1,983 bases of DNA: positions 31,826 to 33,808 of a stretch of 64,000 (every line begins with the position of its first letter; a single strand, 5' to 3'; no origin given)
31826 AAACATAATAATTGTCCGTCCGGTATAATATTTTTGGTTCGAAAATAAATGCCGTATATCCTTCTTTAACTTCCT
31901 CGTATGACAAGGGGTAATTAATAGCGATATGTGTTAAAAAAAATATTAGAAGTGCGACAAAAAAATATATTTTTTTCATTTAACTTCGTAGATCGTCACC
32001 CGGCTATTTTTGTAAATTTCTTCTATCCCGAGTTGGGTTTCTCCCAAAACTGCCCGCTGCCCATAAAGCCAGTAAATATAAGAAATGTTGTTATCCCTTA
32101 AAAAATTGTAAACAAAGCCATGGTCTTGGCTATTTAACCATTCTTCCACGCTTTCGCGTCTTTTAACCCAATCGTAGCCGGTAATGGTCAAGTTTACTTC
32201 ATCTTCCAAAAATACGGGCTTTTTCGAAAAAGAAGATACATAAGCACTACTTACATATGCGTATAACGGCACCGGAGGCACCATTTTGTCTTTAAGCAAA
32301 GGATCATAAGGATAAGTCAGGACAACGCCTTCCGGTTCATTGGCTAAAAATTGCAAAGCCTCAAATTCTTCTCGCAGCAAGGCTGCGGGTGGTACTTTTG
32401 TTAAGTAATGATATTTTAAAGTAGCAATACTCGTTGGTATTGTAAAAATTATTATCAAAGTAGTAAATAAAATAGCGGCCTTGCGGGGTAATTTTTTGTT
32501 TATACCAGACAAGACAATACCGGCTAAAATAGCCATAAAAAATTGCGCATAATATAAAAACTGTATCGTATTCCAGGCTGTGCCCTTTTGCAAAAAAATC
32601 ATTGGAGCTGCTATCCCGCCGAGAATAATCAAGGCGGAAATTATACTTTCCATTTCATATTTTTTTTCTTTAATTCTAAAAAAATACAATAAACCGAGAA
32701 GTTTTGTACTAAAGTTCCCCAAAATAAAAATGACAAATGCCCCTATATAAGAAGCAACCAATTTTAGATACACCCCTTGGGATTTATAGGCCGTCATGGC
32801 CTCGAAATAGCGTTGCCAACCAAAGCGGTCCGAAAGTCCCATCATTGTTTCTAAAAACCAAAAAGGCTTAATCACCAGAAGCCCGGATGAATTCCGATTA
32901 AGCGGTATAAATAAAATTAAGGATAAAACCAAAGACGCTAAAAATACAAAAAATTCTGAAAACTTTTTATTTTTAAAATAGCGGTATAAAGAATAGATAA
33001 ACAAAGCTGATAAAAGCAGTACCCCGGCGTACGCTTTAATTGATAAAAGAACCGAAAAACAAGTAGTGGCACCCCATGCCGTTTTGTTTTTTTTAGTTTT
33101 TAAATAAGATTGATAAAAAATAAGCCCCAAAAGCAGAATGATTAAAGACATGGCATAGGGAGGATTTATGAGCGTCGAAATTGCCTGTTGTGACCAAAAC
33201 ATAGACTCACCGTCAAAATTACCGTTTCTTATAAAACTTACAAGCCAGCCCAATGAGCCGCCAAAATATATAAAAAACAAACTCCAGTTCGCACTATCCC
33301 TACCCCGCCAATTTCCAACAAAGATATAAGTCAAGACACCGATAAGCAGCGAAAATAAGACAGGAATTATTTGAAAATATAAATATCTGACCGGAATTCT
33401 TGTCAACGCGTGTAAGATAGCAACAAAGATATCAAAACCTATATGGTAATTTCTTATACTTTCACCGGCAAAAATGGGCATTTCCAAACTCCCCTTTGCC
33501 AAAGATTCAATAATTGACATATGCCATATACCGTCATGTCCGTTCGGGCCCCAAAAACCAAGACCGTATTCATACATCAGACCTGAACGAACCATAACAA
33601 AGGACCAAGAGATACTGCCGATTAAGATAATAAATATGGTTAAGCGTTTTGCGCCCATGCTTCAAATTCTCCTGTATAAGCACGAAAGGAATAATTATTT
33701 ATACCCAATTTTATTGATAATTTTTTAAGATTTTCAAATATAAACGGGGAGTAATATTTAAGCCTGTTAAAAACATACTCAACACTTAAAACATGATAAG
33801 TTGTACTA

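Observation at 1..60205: A ~60-kb super-locus of paralogous GT-C-type membrane glycosyltransferases with repeated Gtr-like donor modules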

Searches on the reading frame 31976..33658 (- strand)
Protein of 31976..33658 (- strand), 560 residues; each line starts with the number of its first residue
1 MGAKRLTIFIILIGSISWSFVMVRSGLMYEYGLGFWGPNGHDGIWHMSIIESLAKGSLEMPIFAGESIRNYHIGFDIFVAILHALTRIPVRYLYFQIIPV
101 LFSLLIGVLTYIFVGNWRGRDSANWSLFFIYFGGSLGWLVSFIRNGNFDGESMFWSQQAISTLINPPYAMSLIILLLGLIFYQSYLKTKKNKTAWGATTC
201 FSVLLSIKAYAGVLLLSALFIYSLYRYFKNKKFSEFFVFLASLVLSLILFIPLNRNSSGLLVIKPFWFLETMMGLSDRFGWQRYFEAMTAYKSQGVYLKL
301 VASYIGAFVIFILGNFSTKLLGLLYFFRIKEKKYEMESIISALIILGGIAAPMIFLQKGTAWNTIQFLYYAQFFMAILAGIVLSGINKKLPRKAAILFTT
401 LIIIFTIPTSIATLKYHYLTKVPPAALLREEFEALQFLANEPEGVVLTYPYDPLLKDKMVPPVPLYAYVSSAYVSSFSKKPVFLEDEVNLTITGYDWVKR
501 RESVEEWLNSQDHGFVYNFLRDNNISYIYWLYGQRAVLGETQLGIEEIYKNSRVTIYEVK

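Call 7: search_protein_families(library=pfam, proteins=[window:31976-33658:-], max_evalue=0.01)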
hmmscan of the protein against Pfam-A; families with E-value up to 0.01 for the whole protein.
window:31976-33658:- (560 aa): 0 families

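Call 27: search_protein_families(library=pfam, proteins=[window:31976-33658:-], max_evalue=10)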
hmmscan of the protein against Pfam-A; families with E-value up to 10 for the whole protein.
window:31976-33658:- (560 aa): 1 family
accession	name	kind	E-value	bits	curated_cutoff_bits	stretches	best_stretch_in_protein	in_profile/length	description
PF19592.4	DUF6097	-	0.93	10.1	27.5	1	139-193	83-138/152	Family of unknown function (DUF6097)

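Call 45: find_homologous_proteins(query=window:31976-33658:-, max_evalue=0.001)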
Query window:31976-33658:- (560 aa): 1373 proteins with E <= 0.001 among 8000 candidates; the best 120 are listed.
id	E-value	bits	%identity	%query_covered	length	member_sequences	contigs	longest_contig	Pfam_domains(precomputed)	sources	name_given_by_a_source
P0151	0.0e+0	1242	100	100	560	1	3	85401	-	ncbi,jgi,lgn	-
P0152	0.0e+0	1240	100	100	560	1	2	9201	-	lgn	-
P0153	0.0e+0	1237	100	100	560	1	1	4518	-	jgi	-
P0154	0.0e+0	1012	79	100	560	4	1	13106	-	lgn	-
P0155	3.7e-259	879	69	97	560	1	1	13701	-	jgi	-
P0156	7.9e-253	858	68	99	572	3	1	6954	-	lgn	-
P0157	7.9e-206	703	56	100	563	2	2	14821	-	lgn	-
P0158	1.7e-200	686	55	99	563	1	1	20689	-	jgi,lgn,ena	-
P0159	4.7e-197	674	55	98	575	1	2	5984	-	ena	-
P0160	2.0e-194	666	55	100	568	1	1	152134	-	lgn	-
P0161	1.1e-189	650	52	99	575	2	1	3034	-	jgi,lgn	jgi:hypothetical protein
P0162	1.2e-189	650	53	99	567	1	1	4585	-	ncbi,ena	-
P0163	2.1e-189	649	54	98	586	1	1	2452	-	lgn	-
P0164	5.4e-189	648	55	99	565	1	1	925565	-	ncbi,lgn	-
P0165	5.5e-189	648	54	99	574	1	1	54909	-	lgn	-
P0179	9.4e-184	630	53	98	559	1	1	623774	-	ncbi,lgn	-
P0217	1.1e-178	614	51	99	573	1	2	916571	-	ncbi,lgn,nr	ncbi:hypothetical protein HYS03_01690 [Candidatus Woesebacteria bacterium]|nr:hypothetical protein [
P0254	2.1e-176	606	50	100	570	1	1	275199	-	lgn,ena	-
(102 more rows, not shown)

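Call 57: predict_structure(alignment_id=A3)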
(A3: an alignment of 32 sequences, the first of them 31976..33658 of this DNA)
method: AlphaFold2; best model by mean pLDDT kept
length: 560 residues; sequences in the alignment: 32
mean_pLDDT: 86.3   pTM: 0.87
mean pLDDT of the five models: 86.3, 85.2, 85.0, 84.8, 82.8
residues with pLDDT >= 90: 271; 70-90: 238; 50-70: 48; < 50: 3
segments of 3 or more residues with pLDDT < 50: none
pLDDT, mean of each block of 10 residues (from residue 1): 76 87 86 80 82 80 70 88 93 91 94 95 94 77 79 68 77 97 94 96 91 94 91 88 94 70 83 75 85 91 90 86 80 77 94 81 82 94 93 93 88 82 90 96 91 83 83 85 70 71 93 90 93 91 94 95
secondary structure, 60 per line:
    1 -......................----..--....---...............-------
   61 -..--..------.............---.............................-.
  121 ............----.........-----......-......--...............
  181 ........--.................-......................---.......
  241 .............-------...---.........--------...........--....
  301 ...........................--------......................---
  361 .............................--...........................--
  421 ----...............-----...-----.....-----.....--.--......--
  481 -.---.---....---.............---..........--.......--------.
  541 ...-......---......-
elements in order: H2-23 E32-35 H39-53 H74-86 H90-118 H120-132 H137-145 H151-156 H158-163 H166-188 H191-207 H209-230 H234-253 E261-263 H267-275 H284-294 H297-327 H336-354 E355-357 H361-389 H392-418 E425-428 H429-439 E445-447 H453-457 H473-478 H490-493 H497-509 H513-522 E525-531 H540-543 E545-550 E554-559

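Call 59: fold_search(model_id=the predicted structure, library=pdb)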
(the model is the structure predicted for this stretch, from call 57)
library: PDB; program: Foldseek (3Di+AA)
matches with E <= 10: 474; with E <= 0.001: 27
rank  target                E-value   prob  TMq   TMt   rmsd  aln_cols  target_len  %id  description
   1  8b6l_I                5.1e-10  1.00  0.53  0.45  14.4       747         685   12  Subtomogram average of the human Sec61-TRAP-OSTA-translocon (released 2022-12-07)
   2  9n9j_I                1.7e-09  1.00  0.52  0.44  14.9       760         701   11  Structure of a GRP94 folding intermediate engaged with a CCDC134- and FKBP11-bound secretory translocon (released 2025-11-19)
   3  8pn9_A                2.2e-09  1.00  0.54  0.47  12.3       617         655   13  Structure of human oligosaccharyltransferase OST-A complex bound to NGI-1 (released 2024-05-08)
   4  6ftg_5                2.9e-09  1.00  0.53  0.47  14.0       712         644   13  Subtomogram average of OST-containing ribosome-translocon complexes from canine rough microsomal membranes (released 2018-03-21)
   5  8agc_A                3.1e-09  1.00  0.51  0.43  14.5       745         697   12  Structure of yeast oligosaccharylransferase complex with lipid-linked oligosaccharide and non-acceptor peptide bound (released 2022-12-07)
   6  6s7t_A                3.6e-09  1.00  0.53  0.43  14.4       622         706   12  Cryo-EM structure of human oligosaccharyltransferase complex OST-B (released 2019-12-18)
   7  8age_A                5.0e-09  1.00  0.54  0.48  12.7       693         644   11  Structure of yeast oligosaccharylransferase complex with acceptor peptide bound (released 2022-12-07)
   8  7oci_F                5.7e-09  1.00  0.54  0.49  12.0       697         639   12  Cryo-EM structure of yeast Ost6p containing oligosaccharyltransferase complex (released 2022-02-16)
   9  6ezn_F                8.4e-09  1.00  0.55  0.49  13.0       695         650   12  Cryo-EM structure of the yeast oligosaccharyltransferase (OST) complex (released 2018-01-17)
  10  6s7o_A                1.0e-08  1.00  0.55  0.48  13.8       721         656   12  Cryo-EM structure of human oligosaccharyltransferase complex OST-A (released 2019-12-18)
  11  8agb_A                1.1e-08  1.00  0.55  0.49  11.3       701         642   12  Structure of yeast oligosaccharylransferase complex with lipid-linked oligosaccharide bound (released 2022-12-07)
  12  6c26_A                3.8e-08  1.00  0.52  0.46  13.5       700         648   13  The Cryo-EM structure of a eukaryotic oligosaccharyl transferase complex (released 2018-01-31)
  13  7zlg_A                6.6e-08  1.00  0.50  0.44  11.8       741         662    9  Cryo-EM structure of C-mannosyltransferase CeDPY19, in complex with acceptor peptide and bound to CMT2-Fab and anti-Fa (released 2023-01-11)
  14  7zlh_A                8.2e-08  1.00  0.51  0.45  12.6       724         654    9  Cryo-EM structure of C-mannosyltransferase CeDPY19, in apo state, bound to CMT2-Fab and anti-Fab nanobody (released 2023-01-11)
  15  7zli_A                1.3e-07  1.00  0.46  0.40  15.9       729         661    9  Cryo-EM structure of C-mannosyltransferase CeDPY19, in complex with Dol25-P-Man and bound to CMT2-Fab and anti-Fab nan (released 2023-01-11)
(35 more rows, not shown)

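Call 60: find_encoding_contigs(protein=P0217, flank=10000, max_places=2)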
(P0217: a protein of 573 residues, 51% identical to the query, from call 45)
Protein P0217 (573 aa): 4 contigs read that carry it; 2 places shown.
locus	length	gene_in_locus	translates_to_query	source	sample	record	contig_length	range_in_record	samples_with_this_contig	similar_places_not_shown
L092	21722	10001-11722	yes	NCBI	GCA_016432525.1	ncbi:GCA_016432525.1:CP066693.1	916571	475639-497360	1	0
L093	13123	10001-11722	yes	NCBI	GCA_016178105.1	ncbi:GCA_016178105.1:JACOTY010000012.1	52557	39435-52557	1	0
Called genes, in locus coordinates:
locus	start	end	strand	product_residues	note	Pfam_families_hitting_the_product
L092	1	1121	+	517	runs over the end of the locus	PF13231:PMT_2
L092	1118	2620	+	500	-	PF13231:PMT_2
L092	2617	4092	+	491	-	PF13231:PMT_2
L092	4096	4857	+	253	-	PF00535:Glycos_transf_2, PF10111:Glyco_tranf_2_2 (weak)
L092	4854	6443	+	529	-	PF13231:PMT_2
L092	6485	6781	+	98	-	-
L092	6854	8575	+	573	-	-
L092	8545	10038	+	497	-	PF01943:Polysacc_synt, PF13440:Polysacc_synt_3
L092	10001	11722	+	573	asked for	-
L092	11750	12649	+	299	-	PF00535:Glycos_transf_2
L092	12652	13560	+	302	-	PF00535:Glycos_transf_2, PF13641:Glyco_tranf_2_3, PF13632:Glyco_trans_2_3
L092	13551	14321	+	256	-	PF00535:Glycos_transf_2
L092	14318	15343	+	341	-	PF13439:Glyco_transf_4 (faint), PF00534:Glycos_transf_1, PF13692:Glyco_trans_1_4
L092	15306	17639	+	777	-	PF09586:YfhO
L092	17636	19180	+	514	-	-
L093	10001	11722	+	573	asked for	-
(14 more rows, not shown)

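Call 61: find_encoding_contigs(protein=P0179, flank=10000, max_places=2)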
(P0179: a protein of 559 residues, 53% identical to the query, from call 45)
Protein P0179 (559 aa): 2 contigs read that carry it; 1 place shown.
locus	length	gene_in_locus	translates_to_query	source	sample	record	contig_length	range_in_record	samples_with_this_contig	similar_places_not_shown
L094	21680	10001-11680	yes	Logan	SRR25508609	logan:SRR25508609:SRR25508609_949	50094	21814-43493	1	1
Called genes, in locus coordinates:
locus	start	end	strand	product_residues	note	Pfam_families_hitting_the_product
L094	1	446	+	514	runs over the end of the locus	PF13231:PMT_2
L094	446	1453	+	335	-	PF01368:DHH, PF02272:DHHA1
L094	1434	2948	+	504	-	PF13231:PMT_2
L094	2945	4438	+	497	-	PF13231:PMT_2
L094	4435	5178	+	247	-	PF00535:Glycos_transf_2, PF10111:Glyco_tranf_2_2, PF13641:Glyco_tranf_2_3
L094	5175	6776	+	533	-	PF02366:PMT, PF13231:PMT_2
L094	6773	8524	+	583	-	PF10131:PTPS_related (faint)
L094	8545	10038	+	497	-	PF01943:Polysacc_synt, PF13440:Polysacc_synt_3, PF03023:MurJ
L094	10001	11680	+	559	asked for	-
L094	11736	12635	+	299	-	PF00535:Glycos_transf_2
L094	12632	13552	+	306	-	PF00535:Glycos_transf_2, PF13641:Glyco_tranf_2_3, PF10111:Glyco_tranf_2_2 (weak), PF13632:Glyco_trans_2_3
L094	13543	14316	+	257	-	PF00535:Glycos_transf_2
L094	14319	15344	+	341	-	PF13439:Glyco_transf_4 (faint), PF00534:Glycos_transf_1, PF13692:Glyco_trans_1_4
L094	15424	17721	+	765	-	PF09586:YfhO, PF24677:DUF7657 (weak), PF09586:YfhO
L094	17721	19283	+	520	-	-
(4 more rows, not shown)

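Call 83: search_protein_families(library=ncbifam, proteins=[window:31976-33658:-], max_evalue=0.01)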
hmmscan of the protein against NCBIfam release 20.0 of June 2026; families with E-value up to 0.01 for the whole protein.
window:31976-33658:- (560 aa): 0 families

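Call 90: find_encoding_contigs(protein=P0164, flank=6000, max_places=1)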
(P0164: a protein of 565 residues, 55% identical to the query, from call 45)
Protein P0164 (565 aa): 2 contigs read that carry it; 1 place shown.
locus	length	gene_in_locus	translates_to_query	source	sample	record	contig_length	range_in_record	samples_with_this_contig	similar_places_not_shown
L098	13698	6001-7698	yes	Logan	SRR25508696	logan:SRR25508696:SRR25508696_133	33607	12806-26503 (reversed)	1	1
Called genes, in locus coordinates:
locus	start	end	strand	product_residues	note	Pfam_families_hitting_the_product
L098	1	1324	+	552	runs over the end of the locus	PF10131:PTPS_related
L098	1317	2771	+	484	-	-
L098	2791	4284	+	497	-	PF01943:Polysacc_synt, PF13440:Polysacc_synt_3, PF03023:MurJ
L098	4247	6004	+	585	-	-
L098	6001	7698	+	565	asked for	-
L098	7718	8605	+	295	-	PF00535:Glycos_transf_2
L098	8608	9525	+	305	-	PF00535:Glycos_transf_2, PF13641:Glyco_tranf_2_3, PF13632:Glyco_trans_2_3 (weak)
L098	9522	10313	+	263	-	PF00535:Glycos_transf_2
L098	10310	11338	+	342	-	PF00534:Glycos_transf_1, PF13692:Glyco_trans_1_4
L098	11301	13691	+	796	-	PF09586:YfhO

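Call 91: find_encoding_contigs(protein=P0254, flank=6000, max_places=1)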
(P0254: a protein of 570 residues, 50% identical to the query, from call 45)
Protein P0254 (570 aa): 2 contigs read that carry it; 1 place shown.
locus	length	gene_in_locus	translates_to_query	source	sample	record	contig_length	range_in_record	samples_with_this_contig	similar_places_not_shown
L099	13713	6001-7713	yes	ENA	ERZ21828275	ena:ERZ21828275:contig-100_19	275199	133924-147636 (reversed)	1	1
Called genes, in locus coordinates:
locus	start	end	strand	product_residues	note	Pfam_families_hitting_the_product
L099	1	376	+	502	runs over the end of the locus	PF13231:PMT_2 (weak)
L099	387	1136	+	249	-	PF00535:Glycos_transf_2, PF10111:Glyco_tranf_2_2 (weak), PF13641:Glyco_tranf_2_3 (weak)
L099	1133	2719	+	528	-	-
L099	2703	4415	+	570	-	PF09586:YfhO (weak), PF10131:PTPS_related (weak)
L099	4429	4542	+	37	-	-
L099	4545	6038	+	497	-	PF01943:Polysacc_synt, PF13440:Polysacc_synt_3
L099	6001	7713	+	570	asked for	-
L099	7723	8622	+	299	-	PF00535:Glycos_transf_2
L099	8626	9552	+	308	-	PF00535:Glycos_transf_2, PF10111:Glyco_tranf_2_2 (faint), PF13641:Glyco_tranf_2_3, PF13632:Glyco_trans_2_3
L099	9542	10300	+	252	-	PF00535:Glycos_transf_2, PF10111:Glyco_tranf_2_2 (weak)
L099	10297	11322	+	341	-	PF13439:Glyco_transf_4 (faint), PF00534:Glycos_transf_1, PF13692:Glyco_trans_1_4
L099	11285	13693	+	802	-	PF09586:YfhO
